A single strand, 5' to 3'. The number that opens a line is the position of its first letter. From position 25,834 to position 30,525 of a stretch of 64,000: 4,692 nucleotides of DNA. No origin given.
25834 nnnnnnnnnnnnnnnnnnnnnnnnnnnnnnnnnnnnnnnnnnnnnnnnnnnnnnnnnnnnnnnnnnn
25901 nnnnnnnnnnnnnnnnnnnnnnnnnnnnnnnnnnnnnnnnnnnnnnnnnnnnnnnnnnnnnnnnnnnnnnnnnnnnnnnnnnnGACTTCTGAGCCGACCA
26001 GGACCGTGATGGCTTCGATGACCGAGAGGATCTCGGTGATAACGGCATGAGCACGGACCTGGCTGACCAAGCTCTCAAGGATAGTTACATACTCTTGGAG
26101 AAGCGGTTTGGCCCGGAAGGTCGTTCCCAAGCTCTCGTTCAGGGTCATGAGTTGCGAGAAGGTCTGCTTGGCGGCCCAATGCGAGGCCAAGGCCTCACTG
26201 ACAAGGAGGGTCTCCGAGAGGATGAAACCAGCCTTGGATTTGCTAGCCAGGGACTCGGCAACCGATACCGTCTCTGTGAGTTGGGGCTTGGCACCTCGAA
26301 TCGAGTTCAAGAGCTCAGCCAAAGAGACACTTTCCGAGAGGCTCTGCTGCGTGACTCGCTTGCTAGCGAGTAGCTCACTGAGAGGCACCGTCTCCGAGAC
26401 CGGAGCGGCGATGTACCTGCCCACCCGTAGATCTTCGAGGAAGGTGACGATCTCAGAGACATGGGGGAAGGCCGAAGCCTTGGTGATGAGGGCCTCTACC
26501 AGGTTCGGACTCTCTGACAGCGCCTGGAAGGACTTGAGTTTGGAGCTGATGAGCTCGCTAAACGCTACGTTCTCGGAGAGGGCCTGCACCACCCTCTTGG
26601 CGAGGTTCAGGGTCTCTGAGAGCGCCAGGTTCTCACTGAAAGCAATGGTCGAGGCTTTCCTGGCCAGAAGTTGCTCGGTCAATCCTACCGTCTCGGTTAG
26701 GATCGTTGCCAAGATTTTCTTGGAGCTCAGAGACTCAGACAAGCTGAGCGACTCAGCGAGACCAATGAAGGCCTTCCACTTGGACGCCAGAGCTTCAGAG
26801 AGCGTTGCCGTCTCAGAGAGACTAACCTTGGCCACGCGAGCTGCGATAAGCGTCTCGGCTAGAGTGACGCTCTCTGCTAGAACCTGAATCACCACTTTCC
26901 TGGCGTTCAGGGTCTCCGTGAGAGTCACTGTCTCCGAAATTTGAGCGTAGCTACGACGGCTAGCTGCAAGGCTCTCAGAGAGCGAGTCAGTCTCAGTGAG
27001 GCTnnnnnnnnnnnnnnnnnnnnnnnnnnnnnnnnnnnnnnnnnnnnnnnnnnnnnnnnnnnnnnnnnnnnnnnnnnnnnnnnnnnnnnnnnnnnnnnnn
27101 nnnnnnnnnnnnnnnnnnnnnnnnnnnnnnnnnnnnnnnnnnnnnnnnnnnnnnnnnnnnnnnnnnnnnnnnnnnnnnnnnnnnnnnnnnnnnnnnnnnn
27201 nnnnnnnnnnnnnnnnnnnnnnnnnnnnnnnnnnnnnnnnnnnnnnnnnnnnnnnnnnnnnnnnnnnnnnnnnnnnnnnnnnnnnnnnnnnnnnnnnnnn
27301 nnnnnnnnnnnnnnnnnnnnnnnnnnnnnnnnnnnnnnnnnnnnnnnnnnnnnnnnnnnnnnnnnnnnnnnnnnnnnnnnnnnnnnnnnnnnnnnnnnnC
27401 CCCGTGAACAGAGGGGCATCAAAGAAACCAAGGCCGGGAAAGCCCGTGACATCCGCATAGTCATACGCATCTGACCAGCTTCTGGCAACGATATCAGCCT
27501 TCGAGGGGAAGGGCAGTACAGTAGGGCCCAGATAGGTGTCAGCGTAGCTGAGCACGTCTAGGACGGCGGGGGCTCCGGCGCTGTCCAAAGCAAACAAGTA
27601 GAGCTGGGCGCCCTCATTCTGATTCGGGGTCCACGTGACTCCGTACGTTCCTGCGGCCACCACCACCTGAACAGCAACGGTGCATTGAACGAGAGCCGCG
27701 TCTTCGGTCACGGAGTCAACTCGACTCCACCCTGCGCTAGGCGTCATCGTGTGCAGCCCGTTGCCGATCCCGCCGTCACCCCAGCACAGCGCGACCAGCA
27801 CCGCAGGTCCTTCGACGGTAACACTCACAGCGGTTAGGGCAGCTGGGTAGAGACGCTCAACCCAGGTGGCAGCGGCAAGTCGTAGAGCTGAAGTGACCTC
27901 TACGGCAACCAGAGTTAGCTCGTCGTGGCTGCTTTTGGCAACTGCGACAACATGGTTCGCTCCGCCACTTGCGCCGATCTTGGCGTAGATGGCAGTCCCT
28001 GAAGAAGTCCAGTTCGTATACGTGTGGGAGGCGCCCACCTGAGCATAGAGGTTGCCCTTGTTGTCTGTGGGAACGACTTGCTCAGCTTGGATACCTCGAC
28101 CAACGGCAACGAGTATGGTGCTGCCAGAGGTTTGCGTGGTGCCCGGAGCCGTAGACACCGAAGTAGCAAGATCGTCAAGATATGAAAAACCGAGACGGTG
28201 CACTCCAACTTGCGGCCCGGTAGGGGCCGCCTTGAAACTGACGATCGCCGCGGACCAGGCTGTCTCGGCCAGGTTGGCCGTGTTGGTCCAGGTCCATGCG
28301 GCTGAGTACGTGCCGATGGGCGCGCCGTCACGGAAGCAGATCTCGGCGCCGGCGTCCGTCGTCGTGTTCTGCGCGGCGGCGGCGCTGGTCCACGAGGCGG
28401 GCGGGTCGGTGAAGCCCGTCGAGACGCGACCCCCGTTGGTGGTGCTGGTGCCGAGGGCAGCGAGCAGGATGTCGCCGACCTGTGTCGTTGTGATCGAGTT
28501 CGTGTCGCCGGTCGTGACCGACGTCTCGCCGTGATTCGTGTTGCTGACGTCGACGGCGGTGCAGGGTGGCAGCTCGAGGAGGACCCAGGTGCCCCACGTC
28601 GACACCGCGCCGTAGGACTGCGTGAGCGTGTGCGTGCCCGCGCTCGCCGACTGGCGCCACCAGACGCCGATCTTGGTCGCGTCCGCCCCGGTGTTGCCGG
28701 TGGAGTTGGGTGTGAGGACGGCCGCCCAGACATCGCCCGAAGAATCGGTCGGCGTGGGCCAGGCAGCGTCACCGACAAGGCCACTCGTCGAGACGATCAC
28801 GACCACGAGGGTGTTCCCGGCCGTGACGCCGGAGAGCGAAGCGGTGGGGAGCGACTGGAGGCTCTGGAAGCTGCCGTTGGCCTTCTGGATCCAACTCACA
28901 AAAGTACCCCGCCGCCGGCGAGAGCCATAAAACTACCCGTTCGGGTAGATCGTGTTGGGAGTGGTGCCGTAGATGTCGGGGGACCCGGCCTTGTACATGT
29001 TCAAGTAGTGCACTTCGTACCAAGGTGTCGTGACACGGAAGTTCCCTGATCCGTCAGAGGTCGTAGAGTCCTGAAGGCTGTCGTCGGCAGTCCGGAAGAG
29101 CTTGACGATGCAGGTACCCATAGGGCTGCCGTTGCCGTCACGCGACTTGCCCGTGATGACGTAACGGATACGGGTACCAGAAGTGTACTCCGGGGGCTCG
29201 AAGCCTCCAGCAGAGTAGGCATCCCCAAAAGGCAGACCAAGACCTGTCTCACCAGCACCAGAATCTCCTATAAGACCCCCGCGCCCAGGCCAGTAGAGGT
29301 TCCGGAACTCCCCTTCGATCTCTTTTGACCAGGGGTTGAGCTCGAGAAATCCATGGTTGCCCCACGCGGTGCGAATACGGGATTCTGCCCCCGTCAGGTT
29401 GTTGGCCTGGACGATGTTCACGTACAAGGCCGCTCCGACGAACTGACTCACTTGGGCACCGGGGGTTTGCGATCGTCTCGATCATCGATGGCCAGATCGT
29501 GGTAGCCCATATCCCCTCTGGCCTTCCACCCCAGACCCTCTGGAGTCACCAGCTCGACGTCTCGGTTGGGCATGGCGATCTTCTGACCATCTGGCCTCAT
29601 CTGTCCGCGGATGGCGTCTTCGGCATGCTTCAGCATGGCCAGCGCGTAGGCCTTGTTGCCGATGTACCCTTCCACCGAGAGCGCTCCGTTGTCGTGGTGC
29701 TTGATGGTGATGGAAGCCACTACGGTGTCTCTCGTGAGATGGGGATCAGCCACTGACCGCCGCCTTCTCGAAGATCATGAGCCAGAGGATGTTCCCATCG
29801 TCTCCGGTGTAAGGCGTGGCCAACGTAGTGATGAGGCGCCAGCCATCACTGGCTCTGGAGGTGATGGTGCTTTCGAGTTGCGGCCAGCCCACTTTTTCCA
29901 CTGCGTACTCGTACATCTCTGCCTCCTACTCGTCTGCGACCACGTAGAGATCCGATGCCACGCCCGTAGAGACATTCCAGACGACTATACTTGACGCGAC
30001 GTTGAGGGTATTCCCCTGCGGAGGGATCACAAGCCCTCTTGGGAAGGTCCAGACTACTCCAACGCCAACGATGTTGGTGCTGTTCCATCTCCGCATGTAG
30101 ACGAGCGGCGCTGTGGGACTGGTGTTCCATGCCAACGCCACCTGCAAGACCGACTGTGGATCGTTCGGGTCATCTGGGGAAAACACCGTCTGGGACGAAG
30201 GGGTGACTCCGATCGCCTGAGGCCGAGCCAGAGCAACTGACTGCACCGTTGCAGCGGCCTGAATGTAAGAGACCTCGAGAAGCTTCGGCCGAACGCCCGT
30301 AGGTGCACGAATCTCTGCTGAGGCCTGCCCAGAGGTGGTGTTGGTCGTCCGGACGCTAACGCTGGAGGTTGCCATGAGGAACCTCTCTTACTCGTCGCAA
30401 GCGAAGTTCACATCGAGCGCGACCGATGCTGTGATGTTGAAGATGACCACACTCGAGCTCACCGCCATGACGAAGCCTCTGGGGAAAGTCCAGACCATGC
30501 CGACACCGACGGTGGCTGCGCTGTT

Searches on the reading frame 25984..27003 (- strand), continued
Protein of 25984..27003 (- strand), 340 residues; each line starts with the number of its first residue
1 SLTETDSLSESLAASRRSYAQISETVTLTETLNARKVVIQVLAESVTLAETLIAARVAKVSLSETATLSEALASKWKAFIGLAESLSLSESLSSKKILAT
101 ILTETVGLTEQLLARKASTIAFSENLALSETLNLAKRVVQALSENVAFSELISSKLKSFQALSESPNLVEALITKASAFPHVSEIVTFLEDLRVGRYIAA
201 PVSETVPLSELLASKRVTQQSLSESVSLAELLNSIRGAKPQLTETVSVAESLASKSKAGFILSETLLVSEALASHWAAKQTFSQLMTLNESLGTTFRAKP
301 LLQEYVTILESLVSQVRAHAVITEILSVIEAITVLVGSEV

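Call 117: fold_search(model_id=the predicted structure, library=pdb)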
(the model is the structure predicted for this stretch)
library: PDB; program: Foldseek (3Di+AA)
matches with E <= 10: 32; with E <= 0.001: 0
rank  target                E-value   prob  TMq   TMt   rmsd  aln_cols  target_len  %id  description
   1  5awf_B                2.9e-01  0.08  0.14  0.12  26.5       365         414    7  Crystal structure of SufB-SufC-SufD complex from Escherichia coli (released 2015-11-11)
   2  5i04_A                3.2e-01  0.08  0.12  0.07  20.5       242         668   11  Crystal structure of the orphan region of human endoglin/CD105 (released 2017-06-07)
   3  9rkv_O                7.0e-01  0.11  0.20  0.15  15.5       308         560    9  Agrobacterium phage 7-7-1 tail fibers (released 2025-12-10)
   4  9h78_B                9.2e-01  0.06  0.17  0.19  19.3       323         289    6  [FeS] cluster-loaded SMS complex from M. jannaschii (released 2025-06-04)
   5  1vh4_A                1.3e+00  0.06  0.19  0.16  25.8       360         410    6  Crystal structure of a stabilizer of iron transporter (released 2003-12-30)
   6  9ozd_A                1.7e+00  0.04  0.19  0.18  18.3       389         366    7  Crystal structure of the polysaccharide lyase RbmB from Vibrio cholerae bound to Vibrio Polysaccharide (released 2026-03-11)
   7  2pig_B                1.8e+00  0.02  0.14  0.15  15.9       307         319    9  Crystal structure of ydcK from Salmonella cholerae at 2.38 A resolution. Northeast Structural Genomics target SCR6 (released 2007-04-24)
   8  8bke_AAA              1.8e+00  0.01  0.11  0.10  17.7       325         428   11  Crystal structure of the Klebsiella phage KP34p57 capsular depolymerase (released 2023-08-30)
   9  1vh4_B                1.9e+00  0.04  0.18  0.15  25.4       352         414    7  Crystal structure of a stabilizer of iron transporter (released 2003-12-30)
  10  5hzw_A                2.7e+00  0.03  0.13  0.08  17.4       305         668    9  Crystal structure of the orphan region of human endoglin/CD105 in complex with BMP9 (released 2017-06-07)
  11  5awg_A                2.8e+00  0.04  0.18  0.16  18.2       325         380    6  Crystal structure of Hg-bound SufB-SufC-SufD complex from Escherichia coli (released 2015-11-11)
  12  6n2b_A                2.8e+00  0.03  0.18  0.18  26.2       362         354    8  The Crystal Structure of Caldicellulosiruptor kristjanssonii Tapirin C-terminal domain (released 2018-12-19)
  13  5awg_B                2.8e+00  0.03  0.15  0.14  24.8       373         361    8  Crystal structure of Hg-bound SufB-SufC-SufD complex from Escherichia coli (released 2015-11-11)
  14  4dn7_A                3.1e+00  0.02  0.14  0.12  18.2       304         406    8  CRYSTAL STRUCTURE OF putative ABC transporter, ATP-binding protein from Methanosarcina mazei Go1 (released 2012-02-22)
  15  2zu0_B                3.5e+00  0.01  0.12  0.10  19.3       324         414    6  Crystal structure of SufC-SufD complex involved in the iron-sulfur cluster biosynthesis (released 2009-03-10)
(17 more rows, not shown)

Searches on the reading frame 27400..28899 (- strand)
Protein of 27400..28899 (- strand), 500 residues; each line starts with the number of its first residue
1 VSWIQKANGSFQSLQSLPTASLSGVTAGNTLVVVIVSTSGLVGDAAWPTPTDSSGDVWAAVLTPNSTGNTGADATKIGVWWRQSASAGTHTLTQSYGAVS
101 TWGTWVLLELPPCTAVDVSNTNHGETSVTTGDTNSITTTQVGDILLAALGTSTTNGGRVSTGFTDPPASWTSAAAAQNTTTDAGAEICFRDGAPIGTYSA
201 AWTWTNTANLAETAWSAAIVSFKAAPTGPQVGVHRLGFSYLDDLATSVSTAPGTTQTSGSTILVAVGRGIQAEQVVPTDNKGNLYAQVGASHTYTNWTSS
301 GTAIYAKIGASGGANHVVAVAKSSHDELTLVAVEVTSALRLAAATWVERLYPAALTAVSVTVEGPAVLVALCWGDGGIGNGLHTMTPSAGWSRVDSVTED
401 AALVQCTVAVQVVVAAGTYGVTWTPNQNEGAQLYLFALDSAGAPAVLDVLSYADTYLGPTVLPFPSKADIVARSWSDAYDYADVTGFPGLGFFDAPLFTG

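Call 45: search_protein_families(library=pfam, alignment_id=A2, max_evalue=0.01)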
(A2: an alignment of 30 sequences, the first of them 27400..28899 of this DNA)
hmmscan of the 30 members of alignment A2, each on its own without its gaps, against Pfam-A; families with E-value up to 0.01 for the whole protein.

A. member 1, window:27400-28899:- (500 aa): 0 families

B. families by the number of members that match (of 30 scanned): 13 families
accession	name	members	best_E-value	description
PF13927.12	Ig_3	3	7.2e-08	Immunoglobulin domain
PF13205.12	Big_5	2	3.5e-24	Bacterial Ig-like domain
PF07679.22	I-set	2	5.7e-06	Immunoglobulin I-set domain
PF00722.28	Glyco_hydro_16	1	1e-09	Glycosyl hydrolases family 16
PF01833.30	TIG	1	1.1e-06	IPT/TIG domain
PF00404.24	Dockerin_1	1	3.8e-05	Dockerin type I domain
PF13895.12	Ig_2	1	6.7e-05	Immunoglobulin domain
PF22352.2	K319L-like_PKD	1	0.00063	K319L-like, PKD domain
PF25596.1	CPSase_L_D1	1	0.0034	Carbamoyl phosphate synthase preATP-grasp domain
PF18962.6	Por_Secre_tail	1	0.006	Secretion system C-terminal sorting domain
PF05906.16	DUF865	1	0.0068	Herpesvirus-7 repeat of unknown function (DUF865)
PF08239.17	SH3_3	1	0.0074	Bacterial SH3 domain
PF00041.27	fn3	1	0.0095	Fibronectin type III domain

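Call 64: search_solved_structures(query=A2, max_evalue=1)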
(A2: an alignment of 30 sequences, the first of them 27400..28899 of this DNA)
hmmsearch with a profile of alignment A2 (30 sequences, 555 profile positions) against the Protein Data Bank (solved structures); distinct sequences matched with E-value up to 1: 1.
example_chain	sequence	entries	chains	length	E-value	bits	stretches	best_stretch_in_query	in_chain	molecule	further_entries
6ibh_A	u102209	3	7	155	0.055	15.6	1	393-433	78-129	Auxiliary activity CAZyme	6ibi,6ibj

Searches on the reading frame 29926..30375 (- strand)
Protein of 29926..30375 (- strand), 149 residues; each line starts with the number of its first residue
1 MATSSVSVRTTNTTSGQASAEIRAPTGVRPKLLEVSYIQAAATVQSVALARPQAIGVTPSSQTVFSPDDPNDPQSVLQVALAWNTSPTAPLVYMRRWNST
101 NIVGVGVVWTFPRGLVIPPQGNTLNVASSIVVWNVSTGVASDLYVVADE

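Call 7: search_protein_families(library=pfam, proteins=[window:29926-30375:-], max_evalue=0.01)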
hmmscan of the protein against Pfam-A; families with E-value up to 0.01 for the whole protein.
window:29926-30375:- (149 aa): 0 families

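Call 8: search_protein_families(library=phrogs, proteins=[window:29926-30375:-], max_evalue=0.01)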
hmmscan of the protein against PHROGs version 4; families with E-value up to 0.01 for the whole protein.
window:29926-30375:- (149 aa): 0 families

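Call 66: search_protein_families(library=ncbifam, proteins=[window:29926-30375:-], max_evalue=0.1)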
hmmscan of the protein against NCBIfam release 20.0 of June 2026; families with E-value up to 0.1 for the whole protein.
window:29926-30375:- (149 aa): 0 families

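Call 112: search_solved_structures(query=A7, max_evalue=10)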
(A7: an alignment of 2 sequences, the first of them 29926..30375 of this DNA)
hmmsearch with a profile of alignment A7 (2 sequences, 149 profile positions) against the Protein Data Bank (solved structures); distinct sequences matched with E-value up to 10: 0.
